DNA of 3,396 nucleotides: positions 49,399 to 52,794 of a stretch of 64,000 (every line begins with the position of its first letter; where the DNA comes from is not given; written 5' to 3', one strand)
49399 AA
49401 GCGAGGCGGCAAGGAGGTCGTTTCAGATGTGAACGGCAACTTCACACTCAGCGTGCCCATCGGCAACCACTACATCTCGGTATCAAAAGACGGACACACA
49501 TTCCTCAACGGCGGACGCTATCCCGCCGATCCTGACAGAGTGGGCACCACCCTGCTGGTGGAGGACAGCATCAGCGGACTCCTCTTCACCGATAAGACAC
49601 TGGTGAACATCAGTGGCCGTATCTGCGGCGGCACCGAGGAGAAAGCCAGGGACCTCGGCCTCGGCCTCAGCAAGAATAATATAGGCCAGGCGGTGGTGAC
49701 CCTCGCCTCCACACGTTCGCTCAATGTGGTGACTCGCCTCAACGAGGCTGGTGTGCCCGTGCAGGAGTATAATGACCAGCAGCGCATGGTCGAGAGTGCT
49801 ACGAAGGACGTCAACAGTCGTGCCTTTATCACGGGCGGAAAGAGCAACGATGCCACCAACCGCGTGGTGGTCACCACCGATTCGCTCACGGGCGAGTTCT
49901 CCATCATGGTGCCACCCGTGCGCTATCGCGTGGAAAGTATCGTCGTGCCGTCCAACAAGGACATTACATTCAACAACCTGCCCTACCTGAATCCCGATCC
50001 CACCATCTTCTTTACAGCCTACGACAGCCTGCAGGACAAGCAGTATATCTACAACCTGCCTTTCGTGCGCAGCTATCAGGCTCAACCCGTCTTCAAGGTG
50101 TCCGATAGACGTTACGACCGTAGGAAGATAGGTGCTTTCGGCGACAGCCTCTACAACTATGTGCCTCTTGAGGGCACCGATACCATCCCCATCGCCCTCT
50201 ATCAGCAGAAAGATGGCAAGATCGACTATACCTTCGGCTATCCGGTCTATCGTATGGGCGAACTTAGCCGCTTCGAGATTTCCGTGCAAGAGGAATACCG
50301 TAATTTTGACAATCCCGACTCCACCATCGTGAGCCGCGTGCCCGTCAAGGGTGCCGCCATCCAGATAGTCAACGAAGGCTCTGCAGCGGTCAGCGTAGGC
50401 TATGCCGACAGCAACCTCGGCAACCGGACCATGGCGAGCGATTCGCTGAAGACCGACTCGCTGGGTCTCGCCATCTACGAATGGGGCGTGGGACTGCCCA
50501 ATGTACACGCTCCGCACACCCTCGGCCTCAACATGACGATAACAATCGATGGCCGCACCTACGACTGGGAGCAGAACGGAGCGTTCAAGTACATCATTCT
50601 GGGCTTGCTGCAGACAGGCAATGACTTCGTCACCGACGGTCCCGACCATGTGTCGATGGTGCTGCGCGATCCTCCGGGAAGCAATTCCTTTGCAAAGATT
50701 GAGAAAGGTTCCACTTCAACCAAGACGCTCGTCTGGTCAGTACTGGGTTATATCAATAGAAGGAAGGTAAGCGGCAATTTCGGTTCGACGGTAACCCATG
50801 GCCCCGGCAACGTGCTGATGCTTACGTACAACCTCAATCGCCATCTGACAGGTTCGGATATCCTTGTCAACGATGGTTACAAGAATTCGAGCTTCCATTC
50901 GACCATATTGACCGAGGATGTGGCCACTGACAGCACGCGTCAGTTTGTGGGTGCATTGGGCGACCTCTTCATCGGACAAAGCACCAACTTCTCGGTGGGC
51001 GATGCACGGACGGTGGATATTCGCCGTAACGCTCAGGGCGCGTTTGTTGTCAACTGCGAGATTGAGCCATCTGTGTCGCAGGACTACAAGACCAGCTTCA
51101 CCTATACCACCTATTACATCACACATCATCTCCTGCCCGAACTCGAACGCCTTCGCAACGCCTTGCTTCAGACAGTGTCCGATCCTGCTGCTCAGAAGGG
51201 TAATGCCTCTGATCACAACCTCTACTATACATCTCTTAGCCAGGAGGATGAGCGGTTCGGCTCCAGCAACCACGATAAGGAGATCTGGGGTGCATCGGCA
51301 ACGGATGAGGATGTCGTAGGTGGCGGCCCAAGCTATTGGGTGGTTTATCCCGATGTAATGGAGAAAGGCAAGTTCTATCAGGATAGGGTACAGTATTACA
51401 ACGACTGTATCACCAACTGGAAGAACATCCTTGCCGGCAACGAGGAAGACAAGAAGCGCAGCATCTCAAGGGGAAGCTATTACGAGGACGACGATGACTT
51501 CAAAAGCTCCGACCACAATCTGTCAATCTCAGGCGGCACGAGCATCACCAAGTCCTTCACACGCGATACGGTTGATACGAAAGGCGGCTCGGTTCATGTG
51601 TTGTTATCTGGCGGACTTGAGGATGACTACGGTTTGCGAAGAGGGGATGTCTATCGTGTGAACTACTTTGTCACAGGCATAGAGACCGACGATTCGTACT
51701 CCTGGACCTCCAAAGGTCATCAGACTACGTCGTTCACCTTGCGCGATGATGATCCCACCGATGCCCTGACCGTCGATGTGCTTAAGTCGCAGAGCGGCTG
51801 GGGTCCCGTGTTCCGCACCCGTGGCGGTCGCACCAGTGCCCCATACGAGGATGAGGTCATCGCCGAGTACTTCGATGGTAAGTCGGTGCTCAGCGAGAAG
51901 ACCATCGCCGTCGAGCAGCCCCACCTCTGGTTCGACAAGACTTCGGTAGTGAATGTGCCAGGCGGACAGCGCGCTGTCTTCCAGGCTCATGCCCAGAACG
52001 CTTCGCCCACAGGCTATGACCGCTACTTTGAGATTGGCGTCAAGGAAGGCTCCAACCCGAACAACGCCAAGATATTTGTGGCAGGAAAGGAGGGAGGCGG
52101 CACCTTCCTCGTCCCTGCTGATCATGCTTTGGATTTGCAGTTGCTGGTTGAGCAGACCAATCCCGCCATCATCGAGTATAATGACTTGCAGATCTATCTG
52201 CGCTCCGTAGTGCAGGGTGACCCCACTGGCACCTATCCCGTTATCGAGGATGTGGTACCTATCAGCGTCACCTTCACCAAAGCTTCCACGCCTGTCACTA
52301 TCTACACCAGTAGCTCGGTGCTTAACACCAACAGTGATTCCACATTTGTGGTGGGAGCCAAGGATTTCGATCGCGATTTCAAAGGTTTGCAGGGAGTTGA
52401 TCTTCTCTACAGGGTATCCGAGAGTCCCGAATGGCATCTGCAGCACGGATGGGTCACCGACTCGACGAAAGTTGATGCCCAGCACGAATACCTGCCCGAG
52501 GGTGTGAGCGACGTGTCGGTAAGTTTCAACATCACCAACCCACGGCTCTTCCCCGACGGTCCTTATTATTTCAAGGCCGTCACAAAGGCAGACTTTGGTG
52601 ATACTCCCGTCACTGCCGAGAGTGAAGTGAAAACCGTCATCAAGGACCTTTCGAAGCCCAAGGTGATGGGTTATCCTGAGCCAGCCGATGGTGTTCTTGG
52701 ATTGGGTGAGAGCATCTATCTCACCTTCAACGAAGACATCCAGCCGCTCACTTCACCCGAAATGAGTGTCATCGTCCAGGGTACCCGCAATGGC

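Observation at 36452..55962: Tandem pair of ~3,250-aa paralogous, LamG-rich, T9SS-tailed secreted proteins occupying 19.5 kb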

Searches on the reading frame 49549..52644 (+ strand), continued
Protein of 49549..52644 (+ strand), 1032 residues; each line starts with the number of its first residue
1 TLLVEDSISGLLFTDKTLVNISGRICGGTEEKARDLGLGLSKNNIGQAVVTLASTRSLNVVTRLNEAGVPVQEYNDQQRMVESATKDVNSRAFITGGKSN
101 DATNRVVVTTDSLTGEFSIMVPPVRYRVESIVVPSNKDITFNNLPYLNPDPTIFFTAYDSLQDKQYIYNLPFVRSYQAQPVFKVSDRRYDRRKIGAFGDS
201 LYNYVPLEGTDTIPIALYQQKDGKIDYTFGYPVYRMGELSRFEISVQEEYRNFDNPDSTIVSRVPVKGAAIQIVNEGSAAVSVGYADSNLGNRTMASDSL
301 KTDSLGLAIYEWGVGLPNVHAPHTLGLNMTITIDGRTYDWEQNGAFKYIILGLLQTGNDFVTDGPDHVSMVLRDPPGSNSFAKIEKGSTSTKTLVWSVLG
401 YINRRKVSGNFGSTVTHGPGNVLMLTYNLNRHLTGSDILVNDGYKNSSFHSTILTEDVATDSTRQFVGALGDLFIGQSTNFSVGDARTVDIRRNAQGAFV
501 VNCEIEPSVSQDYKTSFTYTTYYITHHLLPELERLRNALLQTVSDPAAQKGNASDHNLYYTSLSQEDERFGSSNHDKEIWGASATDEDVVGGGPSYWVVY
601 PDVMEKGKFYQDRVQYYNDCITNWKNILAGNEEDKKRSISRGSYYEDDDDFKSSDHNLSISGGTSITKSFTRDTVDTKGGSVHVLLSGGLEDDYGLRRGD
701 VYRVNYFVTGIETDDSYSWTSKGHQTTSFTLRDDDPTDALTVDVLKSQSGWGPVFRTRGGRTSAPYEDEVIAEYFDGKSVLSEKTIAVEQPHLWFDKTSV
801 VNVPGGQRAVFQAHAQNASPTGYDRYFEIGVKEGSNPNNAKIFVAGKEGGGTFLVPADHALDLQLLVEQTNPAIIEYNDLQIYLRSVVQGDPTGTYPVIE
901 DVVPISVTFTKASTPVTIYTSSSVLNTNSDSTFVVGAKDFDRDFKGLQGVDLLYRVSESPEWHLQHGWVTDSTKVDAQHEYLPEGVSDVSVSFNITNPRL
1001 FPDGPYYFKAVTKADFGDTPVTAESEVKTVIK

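Call 78: search_protein_families(library=pfam, proteins=[L066:7386-8285:+, L066:16460-19483:+, L078:7207-8271:+, L078:16692-20045:+, L057:6081-7049:+, L057:15489-17957:+, L021:11030-12172:+, L044:16309-17496:+, L047:9853-11172:+, L010:16628-18124:+], max_evalue=0.01)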
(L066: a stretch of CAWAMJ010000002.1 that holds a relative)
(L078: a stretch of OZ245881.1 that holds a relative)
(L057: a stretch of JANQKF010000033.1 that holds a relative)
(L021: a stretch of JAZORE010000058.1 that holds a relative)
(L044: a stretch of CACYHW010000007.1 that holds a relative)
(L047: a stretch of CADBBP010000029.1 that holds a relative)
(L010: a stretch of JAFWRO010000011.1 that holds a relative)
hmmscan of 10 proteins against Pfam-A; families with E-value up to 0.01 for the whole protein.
L066:7386-8285:+ (300 aa): 2 families
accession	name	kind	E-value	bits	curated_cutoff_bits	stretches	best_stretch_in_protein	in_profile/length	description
PF07484.17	Collar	-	7.1e-16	58.4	24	1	119-176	1-56/57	Phage Tail Collar Domain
PF02369.22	Big_1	-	7.4e-05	23.2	34.9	1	15-72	11-69/93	Bacterial Ig-like domain (group 1)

L066:16460-19483:+ (1008 aa): 4 families
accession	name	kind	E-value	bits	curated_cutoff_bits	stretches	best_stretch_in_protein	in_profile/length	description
PF05345.18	He_PIG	-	3.9e-29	101.4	24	2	832-919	8-95/96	Putative Ig domain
PF00028.23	Cadherin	-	6.4e-24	84.6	28.8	2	644-718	5-78/93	Cadherin domain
PF18962.6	Por_Secre_tail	-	1.6e-12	48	27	1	937-1006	2-74/75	Secretion system C-terminal sorting domain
PF16410.10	DUF5018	-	0.0007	19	38.2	1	118-237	110-223/352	Domain of unknown function (DUF5018)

L078:7207-8271:+ (355 aa): 1 family
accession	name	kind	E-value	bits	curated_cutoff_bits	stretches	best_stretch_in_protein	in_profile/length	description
PF07484.17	Collar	-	1.9e-15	57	24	1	141-205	1-57/57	Phage Tail Collar Domain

L078:16692-20045:+ (1118 aa): 5 families
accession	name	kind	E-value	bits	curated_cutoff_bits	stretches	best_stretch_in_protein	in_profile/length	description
PF00028.23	Cadherin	-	5.7e-63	209.8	28.8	8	939-1021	2-91/93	Cadherin domain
PF13585.12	CHU_C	-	2.2e-20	73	27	1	1035-1115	4-85/86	CHU_C Type IX secretion signal domain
PF17803.7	Cadherin_4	-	3.4e-13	50.3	25.1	1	923-972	4-55/71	Bacterial cadherin-like domain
PF25374.1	Cadherin_FAT4_N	-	2.4e-09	37.8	35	1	937-1007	4-70/85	FAT4-like, N-terminal cadherin-like domain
PF13860.13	FlgD_ig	-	0.00032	21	27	1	1058-1104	23-76/79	FlgD Ig-like domain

L057:6081-7049:+ (323 aa): 3 families
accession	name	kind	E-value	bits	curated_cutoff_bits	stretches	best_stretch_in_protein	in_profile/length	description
PF07484.17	Collar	-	1.8e-14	53.9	24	1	135-191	1-56/57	Phage Tail Collar Domain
PF03335.18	Phage_fiber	-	0.0034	17.8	20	0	244-253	1-10/14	Phage tail fibre repeat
PF02741.20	FTR_C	-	0.0047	17.4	25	1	102-175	11-77/149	FTR, proximal lobe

L057:15489-17957:+ (823 aa): 9 families
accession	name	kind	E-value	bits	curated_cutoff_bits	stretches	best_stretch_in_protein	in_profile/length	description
PF00028.23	Cadherin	-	1.8e-26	92.8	28.8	3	342-414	4-76/93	Cadherin domain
PF22544.2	HYDIN_VesB_CFA65-like_Ig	-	1.7e-09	38.2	25.5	1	636-727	3-98/100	HYDIN/CFA65/VesB-like, Ig-like domain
PF18962.6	Por_Secre_tail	-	4.3e-09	37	27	1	748-822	1-75/75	Secretion system C-terminal sorting domain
PF15780.11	ASH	-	1.2e-08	35.5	27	1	641-719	12-92/98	Abnormal spindle-like microcephaly-assoc'd, ASPM-SPD-2-Hydin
PF07610.17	DUF1573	-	2.5e-05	24.6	26.1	1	636-729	1-95/98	Protein of unknown function (DUF1573)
PF22067.2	Cep192_D3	-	0.00015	22.2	27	1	648-715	13-82/99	Cep192 domain 3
PF19755.4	DUF6242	-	0.00026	21.4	29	1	172-241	53-131/217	Domain of unknown function (DUF6242)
PF22073.2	Cep192_D4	-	0.0005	20.7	35.5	1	636-719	4-98/112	Cep192 domain 4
PF22066.2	Cep192_D8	-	0.0014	19.3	33.5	1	634-730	4-100/101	Cep192 domain 8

L021:11030-12172:+ (381 aa): 0 families

L044:16309-17496:+ (396 aa): 0 families

L047:9853-11172:+ (440 aa): 0 families

L010:16628-18124:+ (499 aa): 1 family
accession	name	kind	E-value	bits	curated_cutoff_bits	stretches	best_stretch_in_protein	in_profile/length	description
PF07581.17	Glug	-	0.005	17.6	20.5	0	183-206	1-25/28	The GLUG motif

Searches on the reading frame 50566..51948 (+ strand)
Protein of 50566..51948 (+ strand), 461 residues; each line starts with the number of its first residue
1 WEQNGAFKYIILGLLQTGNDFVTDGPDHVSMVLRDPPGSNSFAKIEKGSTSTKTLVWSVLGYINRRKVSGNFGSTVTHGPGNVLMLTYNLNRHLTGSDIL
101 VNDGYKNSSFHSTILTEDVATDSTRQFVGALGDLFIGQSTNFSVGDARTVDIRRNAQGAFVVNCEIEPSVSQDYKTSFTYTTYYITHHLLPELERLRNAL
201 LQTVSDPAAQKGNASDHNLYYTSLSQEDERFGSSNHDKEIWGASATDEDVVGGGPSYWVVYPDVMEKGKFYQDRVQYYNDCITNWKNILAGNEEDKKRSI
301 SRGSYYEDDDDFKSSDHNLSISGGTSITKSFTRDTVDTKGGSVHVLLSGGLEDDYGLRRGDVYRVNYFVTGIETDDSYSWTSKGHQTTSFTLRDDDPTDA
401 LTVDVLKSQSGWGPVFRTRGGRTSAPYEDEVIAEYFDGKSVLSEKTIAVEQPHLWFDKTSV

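Call 62: predict_structure(alignment_id=A4)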
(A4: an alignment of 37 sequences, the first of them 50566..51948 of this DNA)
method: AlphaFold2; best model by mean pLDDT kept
length: 461 residues; sequences in the alignment: 37
mean_pLDDT: 71.6   pTM: 0.67
mean pLDDT of the five models: 71.6, 69.6, 68.4, 66.4, 65.2
residues with pLDDT >= 90: 89; 70-90: 208; 50-70: 76; < 50: 88
segments of 3 or more residues with pLDDT < 50: 63-115, 351-370
pLDDT, mean of each block of 10 residues (from residue 1): 61 73 78 87 76 48 44 32 24 29 37 55 80 87 77 85 77 79 93 92 83 84 93 92 81 84 83 88 93 91 60 62 78 64 49 41 45 57 74 85 85 85 79 87 86 70 60
secondary structure, 60 per line:
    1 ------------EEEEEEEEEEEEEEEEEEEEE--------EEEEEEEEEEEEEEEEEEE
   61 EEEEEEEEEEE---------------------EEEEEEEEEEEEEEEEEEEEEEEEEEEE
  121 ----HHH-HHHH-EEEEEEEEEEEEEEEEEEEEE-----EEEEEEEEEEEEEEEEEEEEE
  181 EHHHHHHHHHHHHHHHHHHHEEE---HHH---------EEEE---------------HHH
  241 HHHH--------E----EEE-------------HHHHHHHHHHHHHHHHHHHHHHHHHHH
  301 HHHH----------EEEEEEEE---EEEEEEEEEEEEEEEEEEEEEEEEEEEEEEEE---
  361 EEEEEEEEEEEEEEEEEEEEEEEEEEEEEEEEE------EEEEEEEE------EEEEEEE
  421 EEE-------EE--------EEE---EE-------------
elements in order: E13-33 E42-71 E93-120 H129-132 E134-154 E160-181 H182-200 E201-203 E219-222 H238-244 E258-260 H274-304 E315-322 E326-357 E361-393 E400-407 E414-423 E441-443

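Call 64: fold_search(model_id=the predicted structure, library=pdb)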
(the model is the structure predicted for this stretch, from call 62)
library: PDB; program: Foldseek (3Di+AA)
matches with E <= 10: 569; with E <= 0.001: 15
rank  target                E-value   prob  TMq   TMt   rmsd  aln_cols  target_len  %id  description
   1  7ah9_5K               3.2e-05  1.00  0.13  0.12  27.8       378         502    7  Substrate-engaged type 3 secretion system needle complex from Salmonella enterica typhimurium - SpaR state 1 (released 2021-03-17)
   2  7ah9_5E               1.4e-04  0.85  0.10  0.09  28.0       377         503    7  Substrate-engaged type 3 secretion system needle complex from Salmonella enterica typhimurium - SpaR state 1 (released 2021-03-17)
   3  7ah9_5C               1.5e-04  0.99  0.14  0.13  29.1       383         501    8  Substrate-engaged type 3 secretion system needle complex from Salmonella enterica typhimurium - SpaR state 1 (released 2021-03-17)
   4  7ah9_5P               1.6e-04  0.82  0.10  0.09  29.0       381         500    7  Substrate-engaged type 3 secretion system needle complex from Salmonella enterica typhimurium - SpaR state 1 (released 2021-03-17)
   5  8odn_A                2.8e-04  0.60  0.09  0.15  25.1       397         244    6  RcpA-TadD with C13 symmetry from the Pseudomonas aeruginosa Tight Adherence Secretion System (released 2023-09-27)
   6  7ah9_5M               3.5e-04  0.75  0.10  0.09  23.6       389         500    6  Substrate-engaged type 3 secretion system needle complex from Salmonella enterica typhimurium - SpaR state 1 (released 2021-03-17)
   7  8axl_A                4.3e-04  0.63  0.08  0.11  24.4       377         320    7  Outer membrane secretin pore of the type 3 secretion system of Shigella flexneri (released 2023-03-01)
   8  7ah9_5B               5.1e-04  0.85  0.11  0.10  28.3       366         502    8  Substrate-engaged type 3 secretion system needle complex from Salmonella enterica typhimurium - SpaR state 1 (released 2021-03-17)
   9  7ah9_5G               5.4e-04  0.82  0.11  0.10  25.5       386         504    7  Substrate-engaged type 3 secretion system needle complex from Salmonella enterica typhimurium - SpaR state 1 (released 2021-03-17)
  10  8co1_A1               5.7e-04  0.91  0.14  0.11  21.6       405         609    6  Type II Secretion System (released 2024-04-10)
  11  5tcq_A                7.4e-04  0.69  0.10  0.13  28.5       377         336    8  Near-atomic resolution cryo-EM structure of the Salmonella SPI-1 type III secretion injectisome secretin InvG (released 2016-12-21)
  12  5tcr_A                7.4e-04  0.69  0.10  0.10  28.5       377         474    8  Atomic model of the Salmonella SPI-1 type III secretion injectisome basal body proteins InvG, PrgH, and PrgK (released 2016-12-21)
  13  7ah9_5N               7.4e-04  0.51  0.09  0.09  29.7       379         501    8  Substrate-engaged type 3 secretion system needle complex from Salmonella enterica typhimurium - SpaR state 1 (released 2021-03-17)
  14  8jvb_A                7.9e-04  0.94  0.16  0.19  22.9       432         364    6  Cryo-EM structure of the Type II secretion system protein from Acidithiobacillus caldus (released 2024-07-03)
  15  9u5s_A                8.3e-04  0.66  0.12  0.12  24.2       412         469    7  The structure of the BfpBG complex in the T4bP system (released 2025-11-05)
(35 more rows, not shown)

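Call 71: fold_search(model_id=the predicted structure, library=viral)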
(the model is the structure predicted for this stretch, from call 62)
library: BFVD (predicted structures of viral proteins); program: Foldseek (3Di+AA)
matches with E <= 10: 813; with E <= 0.001: 1
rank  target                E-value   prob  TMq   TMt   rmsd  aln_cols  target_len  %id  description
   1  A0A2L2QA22            6.1e-06  1.00  0.21  0.21  14.8       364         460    3  Histidine-rich glycoprotein-like [Human betaherpesvirus 6A]
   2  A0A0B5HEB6            1.6e-03  0.10  0.07  0.09  45.4       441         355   10  Uncharacterized protein [Vibrio phage phi 3]
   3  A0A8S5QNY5            1.1e-02  0.18  0.07  0.08  45.3       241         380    8  Uncharacterized protein [Podoviridae sp. ctPbe19]
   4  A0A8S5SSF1            1.3e-02  0.06  0.05  0.07  34.8       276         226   10  Uncharacterized protein [Myoviridae sp. ct2Qy24]
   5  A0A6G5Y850            2.9e-02  0.03  0.07  0.04  49.4       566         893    8  (no name in the UniProt tables at hand)
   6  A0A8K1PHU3            3.1e-02  0.11  0.09  0.12  35.8       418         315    8  (no name in the UniProt tables at hand)
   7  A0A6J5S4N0            3.8e-02  0.06  0.04  0.08  38.9       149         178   12  Uncharacterized protein [uncultured Caudovirales phage]
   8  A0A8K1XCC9            3.8e-02  0.06  0.06  0.08  36.9       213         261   13  Uncharacterized protein [Hangzhou rhabdovirus 4]
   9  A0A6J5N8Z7            3.8e-02  0.04  0.06  0.05  41.1       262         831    8  Bacteroidetes-Associated Carbohydrate-binding Often N-terminal [uncultured Caudovirales phage]
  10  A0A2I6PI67            4.5e-02  0.06  0.08  0.09  28.8       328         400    9  Baseplate wedge subunit and tail pin protein [Pseudomonas phage PMBT14]
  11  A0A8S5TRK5            5.0e-02  0.03  0.06  0.05  36.0       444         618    7  Uncharacterized protein [Siphoviridae sp. ct1SN28]
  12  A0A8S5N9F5            6.2e-02  0.06  0.07  0.06  52.7       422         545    9  Uncharacterized protein [Siphoviridae sp. ctBmU27]
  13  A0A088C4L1            8.2e-02  0.10  0.06  0.14  51.4       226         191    7  (no name in the UniProt tables at hand)
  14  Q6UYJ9                8.6e-02  0.04  0.06  0.03  39.6       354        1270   10  Tail fiber protein [Burkholderia phage BcepNazgul]
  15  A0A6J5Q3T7            9.6e-02  0.05  0.07  0.03  32.0       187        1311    8  Uncharacterized protein [uncultured Caudovirales phage]
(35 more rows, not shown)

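Call 75: search_solved_structures(query=A4, max_evalue=10)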
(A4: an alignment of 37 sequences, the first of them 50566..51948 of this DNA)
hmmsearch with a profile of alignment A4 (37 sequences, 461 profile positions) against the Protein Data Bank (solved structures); distinct sequences matched with E-value up to 10: 2.
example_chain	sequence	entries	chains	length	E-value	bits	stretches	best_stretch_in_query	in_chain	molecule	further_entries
3q8i_A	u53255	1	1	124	0.97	11.5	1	173-229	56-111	Odorant binding protein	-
8c68_A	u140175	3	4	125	0.99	11.5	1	173-229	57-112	AGAP010489-PA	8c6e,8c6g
